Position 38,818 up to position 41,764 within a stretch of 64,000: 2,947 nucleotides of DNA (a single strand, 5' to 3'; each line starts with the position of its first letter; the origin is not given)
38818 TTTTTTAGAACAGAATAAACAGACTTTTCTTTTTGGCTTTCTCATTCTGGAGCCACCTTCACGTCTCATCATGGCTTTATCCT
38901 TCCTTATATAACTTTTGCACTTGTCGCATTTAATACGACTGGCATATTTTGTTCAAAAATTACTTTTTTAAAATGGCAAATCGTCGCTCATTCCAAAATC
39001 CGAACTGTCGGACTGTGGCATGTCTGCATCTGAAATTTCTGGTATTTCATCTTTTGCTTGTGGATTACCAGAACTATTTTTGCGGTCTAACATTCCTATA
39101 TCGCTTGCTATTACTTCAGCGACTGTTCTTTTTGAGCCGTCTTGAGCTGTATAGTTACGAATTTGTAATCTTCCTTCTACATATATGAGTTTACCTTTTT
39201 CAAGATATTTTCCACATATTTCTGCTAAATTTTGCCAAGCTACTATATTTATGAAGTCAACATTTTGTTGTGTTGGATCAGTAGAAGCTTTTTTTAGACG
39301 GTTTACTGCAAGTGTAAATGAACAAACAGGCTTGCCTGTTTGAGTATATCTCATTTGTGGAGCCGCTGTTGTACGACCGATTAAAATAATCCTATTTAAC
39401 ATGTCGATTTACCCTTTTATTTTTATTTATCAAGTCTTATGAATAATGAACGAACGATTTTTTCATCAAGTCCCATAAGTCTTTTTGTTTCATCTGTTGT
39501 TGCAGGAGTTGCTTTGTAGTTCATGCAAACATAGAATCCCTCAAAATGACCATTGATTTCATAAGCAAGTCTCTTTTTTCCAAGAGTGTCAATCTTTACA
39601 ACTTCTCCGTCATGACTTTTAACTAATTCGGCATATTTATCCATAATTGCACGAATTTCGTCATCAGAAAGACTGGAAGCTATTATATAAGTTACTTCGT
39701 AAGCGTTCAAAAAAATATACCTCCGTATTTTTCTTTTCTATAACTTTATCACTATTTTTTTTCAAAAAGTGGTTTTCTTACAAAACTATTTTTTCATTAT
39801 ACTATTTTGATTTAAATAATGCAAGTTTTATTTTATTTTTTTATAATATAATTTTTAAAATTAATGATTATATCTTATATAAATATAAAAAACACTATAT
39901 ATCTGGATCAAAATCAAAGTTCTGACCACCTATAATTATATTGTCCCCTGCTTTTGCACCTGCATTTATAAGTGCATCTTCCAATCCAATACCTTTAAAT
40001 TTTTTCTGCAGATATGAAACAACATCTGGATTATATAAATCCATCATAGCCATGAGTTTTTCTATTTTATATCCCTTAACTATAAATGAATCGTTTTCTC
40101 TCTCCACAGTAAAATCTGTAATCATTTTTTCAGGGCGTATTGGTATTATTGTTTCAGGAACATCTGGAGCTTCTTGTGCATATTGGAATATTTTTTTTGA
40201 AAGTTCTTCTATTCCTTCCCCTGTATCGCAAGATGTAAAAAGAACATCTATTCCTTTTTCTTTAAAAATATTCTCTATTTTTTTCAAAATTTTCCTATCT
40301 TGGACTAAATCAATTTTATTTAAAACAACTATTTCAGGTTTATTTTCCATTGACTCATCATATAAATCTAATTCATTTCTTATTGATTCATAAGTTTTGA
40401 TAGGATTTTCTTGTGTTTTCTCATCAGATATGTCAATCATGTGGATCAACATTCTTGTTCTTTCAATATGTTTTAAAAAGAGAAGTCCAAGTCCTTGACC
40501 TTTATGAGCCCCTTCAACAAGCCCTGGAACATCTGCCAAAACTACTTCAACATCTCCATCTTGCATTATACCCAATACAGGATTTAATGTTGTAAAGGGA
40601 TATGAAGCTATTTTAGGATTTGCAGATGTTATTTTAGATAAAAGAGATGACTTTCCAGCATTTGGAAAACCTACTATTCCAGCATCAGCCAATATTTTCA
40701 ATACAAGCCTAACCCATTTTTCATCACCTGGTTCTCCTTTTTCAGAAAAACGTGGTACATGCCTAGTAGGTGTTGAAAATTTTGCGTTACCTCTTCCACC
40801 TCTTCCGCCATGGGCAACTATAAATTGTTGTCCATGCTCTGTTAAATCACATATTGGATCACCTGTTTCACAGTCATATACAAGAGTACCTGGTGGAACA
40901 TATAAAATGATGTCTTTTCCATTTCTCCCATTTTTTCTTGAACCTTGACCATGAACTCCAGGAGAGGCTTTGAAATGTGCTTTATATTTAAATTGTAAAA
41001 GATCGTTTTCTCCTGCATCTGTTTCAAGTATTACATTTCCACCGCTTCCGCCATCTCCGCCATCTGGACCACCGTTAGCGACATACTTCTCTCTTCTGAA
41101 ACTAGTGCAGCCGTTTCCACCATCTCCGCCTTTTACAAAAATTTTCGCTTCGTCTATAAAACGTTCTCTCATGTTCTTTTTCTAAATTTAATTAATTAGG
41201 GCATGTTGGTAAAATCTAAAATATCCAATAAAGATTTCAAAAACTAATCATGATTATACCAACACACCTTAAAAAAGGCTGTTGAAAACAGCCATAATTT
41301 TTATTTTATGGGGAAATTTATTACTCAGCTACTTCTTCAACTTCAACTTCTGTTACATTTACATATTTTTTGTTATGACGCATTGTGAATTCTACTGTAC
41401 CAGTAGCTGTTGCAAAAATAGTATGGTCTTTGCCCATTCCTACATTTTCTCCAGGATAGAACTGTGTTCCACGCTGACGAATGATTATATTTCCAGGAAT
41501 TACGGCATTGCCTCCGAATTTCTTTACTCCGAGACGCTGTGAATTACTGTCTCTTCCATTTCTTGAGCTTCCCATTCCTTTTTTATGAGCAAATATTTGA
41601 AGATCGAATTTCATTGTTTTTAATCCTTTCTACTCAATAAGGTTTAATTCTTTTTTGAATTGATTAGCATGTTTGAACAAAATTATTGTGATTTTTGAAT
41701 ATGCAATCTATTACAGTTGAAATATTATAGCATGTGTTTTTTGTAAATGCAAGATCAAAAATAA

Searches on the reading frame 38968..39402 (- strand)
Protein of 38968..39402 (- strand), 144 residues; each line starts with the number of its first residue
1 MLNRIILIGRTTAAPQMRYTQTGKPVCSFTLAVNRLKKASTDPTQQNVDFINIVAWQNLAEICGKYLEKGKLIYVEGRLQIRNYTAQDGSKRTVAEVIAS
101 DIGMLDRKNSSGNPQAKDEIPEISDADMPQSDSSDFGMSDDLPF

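Call 54: search_protein_families(library=pfam, proteins=[window:38968-39402:-], max_evalue=0.00001)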
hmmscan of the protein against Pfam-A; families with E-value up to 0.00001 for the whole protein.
window:38968-39402:- (144 aa): 1 family
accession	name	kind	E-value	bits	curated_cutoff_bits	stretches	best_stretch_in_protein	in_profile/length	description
PF00436.31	SSB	-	1e-34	119.2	26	1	2-105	1-104/104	Single-strand binding protein family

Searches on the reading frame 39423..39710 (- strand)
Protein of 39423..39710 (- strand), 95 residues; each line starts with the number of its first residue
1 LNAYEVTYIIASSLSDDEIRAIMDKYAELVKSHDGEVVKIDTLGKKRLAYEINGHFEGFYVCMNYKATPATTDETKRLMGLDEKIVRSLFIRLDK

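Call 54: search_protein_families(library=pfam, proteins=[window:39423-39710:-], max_evalue=0.00001)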
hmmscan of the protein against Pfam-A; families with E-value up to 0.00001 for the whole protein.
window:39423-39710:- (95 aa): 1 family
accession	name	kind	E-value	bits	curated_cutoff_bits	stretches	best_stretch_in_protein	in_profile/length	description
PF01250.22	Ribosomal_S6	-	4.4e-28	97.7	27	1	4-92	2-90/90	Ribosomal protein S6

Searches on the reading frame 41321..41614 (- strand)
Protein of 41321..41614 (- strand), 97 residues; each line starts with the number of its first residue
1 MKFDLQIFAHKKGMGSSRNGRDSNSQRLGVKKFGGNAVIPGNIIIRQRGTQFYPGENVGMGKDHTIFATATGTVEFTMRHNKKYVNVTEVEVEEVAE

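Call 54: search_protein_families(library=pfam, proteins=[window:41321-41614:-], max_evalue=0.00001)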
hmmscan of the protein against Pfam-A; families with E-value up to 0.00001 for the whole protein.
window:41321-41614:- (97 aa): 1 family
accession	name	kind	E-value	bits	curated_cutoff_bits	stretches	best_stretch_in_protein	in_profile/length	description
PF01016.24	Ribosomal_L27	-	1.6e-39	134.3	20.5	1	9-87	1-79/79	Ribosomal L27 protein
